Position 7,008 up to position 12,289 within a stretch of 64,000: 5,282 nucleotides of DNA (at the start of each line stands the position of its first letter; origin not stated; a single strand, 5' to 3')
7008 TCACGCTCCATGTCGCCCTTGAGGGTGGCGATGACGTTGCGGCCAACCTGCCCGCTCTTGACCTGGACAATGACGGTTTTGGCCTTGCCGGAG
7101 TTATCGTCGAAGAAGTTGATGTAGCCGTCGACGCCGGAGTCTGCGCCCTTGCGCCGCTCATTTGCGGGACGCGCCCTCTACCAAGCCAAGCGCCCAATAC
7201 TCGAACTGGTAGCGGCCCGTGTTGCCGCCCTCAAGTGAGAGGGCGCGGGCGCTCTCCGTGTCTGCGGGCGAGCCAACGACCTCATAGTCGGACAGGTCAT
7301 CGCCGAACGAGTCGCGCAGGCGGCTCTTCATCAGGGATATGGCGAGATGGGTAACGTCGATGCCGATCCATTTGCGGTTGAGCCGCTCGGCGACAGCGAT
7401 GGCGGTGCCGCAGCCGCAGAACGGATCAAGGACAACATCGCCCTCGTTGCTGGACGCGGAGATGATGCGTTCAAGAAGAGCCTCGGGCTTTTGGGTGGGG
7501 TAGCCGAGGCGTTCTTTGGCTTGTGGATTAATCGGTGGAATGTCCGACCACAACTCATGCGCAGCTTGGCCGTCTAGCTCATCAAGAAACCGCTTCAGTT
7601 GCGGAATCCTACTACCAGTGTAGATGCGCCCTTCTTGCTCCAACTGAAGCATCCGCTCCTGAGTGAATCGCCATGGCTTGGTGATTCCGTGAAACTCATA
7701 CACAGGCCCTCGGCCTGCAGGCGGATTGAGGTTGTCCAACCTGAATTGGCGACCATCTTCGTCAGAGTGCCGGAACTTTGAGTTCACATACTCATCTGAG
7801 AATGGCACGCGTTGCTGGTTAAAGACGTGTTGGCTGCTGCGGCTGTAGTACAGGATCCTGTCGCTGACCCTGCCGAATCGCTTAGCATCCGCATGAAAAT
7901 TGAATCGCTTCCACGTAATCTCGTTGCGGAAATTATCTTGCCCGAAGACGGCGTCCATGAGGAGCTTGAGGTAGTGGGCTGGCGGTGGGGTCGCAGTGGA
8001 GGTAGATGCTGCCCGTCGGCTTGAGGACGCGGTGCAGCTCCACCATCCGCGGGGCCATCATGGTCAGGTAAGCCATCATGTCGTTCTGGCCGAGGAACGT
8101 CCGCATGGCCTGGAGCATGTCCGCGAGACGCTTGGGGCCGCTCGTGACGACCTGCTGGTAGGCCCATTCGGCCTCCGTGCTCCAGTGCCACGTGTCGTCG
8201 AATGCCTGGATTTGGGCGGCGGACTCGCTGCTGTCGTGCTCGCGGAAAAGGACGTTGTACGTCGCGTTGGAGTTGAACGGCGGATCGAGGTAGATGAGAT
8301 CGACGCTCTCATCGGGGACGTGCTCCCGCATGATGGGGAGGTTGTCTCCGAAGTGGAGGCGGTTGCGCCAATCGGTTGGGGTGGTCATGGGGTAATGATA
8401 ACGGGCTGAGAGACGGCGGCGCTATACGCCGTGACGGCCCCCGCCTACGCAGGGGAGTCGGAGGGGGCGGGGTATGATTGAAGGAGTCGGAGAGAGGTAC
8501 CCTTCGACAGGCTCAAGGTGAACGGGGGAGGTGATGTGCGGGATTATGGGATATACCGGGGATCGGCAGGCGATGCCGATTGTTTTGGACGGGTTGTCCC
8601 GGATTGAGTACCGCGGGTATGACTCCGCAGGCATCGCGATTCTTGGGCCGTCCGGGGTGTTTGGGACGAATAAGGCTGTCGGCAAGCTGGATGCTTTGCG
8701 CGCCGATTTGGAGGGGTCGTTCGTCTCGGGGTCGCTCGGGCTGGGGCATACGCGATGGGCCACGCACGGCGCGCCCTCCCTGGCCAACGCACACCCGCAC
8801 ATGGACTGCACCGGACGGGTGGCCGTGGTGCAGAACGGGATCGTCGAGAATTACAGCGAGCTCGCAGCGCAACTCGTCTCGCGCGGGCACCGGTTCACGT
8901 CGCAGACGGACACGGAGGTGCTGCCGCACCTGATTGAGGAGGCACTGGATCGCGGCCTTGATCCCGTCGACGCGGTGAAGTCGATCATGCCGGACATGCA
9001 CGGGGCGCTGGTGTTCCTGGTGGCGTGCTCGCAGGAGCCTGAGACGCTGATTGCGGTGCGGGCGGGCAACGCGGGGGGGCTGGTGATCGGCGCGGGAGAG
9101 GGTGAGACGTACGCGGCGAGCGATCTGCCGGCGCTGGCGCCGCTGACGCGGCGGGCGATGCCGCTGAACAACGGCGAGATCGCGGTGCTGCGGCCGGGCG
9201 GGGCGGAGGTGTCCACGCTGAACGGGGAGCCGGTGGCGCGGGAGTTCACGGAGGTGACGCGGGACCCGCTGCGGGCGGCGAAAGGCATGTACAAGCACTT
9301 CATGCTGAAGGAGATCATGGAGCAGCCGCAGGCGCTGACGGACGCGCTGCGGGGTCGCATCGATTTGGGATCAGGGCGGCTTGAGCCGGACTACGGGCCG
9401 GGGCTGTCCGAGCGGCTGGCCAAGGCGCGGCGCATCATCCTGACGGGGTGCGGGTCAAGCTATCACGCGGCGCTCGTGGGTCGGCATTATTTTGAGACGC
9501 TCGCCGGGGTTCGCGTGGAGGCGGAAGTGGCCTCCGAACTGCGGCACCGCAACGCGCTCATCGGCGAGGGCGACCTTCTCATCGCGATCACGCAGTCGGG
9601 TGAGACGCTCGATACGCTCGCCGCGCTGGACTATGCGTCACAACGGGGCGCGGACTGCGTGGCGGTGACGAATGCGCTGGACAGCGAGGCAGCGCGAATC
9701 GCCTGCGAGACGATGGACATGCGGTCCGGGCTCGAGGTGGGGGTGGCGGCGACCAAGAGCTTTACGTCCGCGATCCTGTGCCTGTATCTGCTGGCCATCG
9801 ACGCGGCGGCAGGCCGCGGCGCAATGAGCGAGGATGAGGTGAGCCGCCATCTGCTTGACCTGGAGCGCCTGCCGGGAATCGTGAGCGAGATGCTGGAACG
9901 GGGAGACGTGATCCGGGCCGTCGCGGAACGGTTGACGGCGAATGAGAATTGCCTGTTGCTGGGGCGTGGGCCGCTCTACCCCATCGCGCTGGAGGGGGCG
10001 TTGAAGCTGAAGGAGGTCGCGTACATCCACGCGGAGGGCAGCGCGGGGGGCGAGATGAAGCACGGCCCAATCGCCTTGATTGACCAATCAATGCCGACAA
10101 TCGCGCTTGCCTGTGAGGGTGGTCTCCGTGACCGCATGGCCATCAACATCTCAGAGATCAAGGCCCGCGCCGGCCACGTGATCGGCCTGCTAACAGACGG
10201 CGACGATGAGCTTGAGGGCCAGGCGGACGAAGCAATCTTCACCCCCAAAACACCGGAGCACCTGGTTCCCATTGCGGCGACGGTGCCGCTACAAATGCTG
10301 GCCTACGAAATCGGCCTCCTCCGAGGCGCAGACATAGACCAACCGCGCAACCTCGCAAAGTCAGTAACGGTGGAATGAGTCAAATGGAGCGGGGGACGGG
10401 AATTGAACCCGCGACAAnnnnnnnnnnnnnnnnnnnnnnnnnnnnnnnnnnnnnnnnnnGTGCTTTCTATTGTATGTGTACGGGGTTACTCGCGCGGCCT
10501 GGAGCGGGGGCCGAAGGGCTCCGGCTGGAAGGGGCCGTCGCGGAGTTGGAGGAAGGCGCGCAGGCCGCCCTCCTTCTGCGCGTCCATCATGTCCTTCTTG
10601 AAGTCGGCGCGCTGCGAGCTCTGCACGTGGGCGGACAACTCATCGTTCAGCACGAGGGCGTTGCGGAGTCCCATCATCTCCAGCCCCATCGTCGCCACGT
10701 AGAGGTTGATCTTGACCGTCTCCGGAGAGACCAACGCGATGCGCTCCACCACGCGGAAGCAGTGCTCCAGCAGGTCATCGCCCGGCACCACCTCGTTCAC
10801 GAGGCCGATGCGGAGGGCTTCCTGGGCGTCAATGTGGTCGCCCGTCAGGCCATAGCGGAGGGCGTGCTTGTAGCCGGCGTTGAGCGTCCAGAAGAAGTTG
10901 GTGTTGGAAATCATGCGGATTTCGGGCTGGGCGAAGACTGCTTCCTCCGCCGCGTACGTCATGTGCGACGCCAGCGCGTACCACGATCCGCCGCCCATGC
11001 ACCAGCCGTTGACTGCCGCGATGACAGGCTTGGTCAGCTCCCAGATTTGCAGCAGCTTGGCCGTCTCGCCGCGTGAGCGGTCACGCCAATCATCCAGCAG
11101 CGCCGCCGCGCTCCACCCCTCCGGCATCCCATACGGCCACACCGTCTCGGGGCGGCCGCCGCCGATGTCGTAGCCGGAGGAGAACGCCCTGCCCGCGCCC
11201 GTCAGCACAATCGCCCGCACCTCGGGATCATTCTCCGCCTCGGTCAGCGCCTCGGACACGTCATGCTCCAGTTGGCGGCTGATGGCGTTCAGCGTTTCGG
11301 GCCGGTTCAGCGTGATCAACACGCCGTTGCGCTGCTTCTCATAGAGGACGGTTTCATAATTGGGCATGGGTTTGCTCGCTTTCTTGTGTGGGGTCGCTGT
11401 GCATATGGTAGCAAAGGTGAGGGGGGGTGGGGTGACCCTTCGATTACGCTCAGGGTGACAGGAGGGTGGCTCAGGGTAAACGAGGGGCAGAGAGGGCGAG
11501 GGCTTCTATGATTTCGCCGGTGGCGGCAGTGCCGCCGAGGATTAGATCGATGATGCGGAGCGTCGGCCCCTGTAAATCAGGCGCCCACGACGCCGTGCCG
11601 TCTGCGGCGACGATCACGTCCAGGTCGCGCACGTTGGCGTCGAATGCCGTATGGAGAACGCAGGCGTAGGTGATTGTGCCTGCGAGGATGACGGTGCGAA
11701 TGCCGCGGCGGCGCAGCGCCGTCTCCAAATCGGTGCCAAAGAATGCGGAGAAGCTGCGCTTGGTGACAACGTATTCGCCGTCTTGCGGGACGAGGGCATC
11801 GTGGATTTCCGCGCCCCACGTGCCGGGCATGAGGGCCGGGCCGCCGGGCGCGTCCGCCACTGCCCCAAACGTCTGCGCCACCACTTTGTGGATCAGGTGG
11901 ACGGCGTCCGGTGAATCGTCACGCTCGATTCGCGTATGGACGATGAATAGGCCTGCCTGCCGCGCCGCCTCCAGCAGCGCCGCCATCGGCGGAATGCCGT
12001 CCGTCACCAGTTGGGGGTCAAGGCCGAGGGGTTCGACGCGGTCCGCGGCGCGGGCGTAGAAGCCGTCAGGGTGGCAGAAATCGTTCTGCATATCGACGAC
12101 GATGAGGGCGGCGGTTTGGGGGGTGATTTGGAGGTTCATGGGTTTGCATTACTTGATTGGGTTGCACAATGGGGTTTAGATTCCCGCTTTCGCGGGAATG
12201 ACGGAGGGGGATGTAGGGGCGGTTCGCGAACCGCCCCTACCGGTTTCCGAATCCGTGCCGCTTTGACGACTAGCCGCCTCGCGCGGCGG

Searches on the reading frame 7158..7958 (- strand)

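Call 32: search_protein_families(library=ncbifam, proteins=[window:7158-7958:-])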
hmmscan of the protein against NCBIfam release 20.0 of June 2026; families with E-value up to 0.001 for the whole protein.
window:7158-7958:- (266 aa): 3 families
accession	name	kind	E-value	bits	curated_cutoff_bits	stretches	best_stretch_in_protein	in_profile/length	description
NF050803.1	DnaMtaseCcrMCaul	equivalog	1.9e-19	69.8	830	1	151-217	184-250/350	adenine-specific DNA-methyltransferase CcrM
NF008572.0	PRK11524.1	equivalog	2.4e-18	66.3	292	1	149-213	191-255/294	adenine-specific DNA-methyltransferase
NF010253.0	PRK13699.1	subfamily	8.2e-07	28.9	244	1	153-203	144-194/226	DNA methyltransferase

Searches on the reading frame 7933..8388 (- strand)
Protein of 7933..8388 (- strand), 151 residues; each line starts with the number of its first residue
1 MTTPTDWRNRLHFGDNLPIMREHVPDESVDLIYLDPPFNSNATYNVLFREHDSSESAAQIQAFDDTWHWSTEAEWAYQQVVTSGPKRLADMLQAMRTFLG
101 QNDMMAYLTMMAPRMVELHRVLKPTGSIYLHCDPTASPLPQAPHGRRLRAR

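Call 51: search_protein_families(library=pfam, max_evalue=0.00001, proteins=[window:7933-8388:-])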
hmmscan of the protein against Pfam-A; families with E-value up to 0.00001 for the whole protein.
window:7933-8388:- (151 aa): 1 family
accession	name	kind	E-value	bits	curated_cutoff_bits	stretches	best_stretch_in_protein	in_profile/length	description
PF01555.25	N6_N4_Mtase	-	2.9e-07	31.1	26.7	1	29-135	1-56/221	DNA methylase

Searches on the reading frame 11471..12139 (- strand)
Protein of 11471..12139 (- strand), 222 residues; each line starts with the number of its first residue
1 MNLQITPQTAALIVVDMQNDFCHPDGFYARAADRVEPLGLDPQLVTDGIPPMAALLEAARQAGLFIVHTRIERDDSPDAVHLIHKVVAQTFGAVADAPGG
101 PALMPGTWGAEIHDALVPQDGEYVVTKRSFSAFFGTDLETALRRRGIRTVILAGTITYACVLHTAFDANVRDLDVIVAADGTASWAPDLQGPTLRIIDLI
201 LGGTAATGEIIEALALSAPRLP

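Call 32: search_protein_families(library=ncbifam, proteins=[window:11471-12139:-])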
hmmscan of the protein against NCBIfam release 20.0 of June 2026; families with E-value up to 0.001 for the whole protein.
window:11471-12139:- (222 aa): 5 families
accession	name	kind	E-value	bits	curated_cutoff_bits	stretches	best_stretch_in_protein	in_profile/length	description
NF050097.1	BiurAmidohydBiuH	equivalog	1.7e-30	106.1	370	1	4-207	13-214/221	biuret amidohydrolase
TIGR03614.1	RutB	equivalog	3.6e-22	79.1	377.95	1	3-215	9-220/226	pyrimidine utilization protein B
NF008517.0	PRK11440.1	equivalog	9.5e-17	61.5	195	1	39-214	24-188/188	hydrolase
NF008623.0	PRK11609.1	equivalog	1.2e-06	28.4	174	0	109-182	93-178/213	bifunctional nicotinamidase/pyrazinamidase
NF041461.1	C_hydro_YcaC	equivalog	0.00058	19.4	310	1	119-184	74-139/201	isochorismate family cysteine hydrolase YcaC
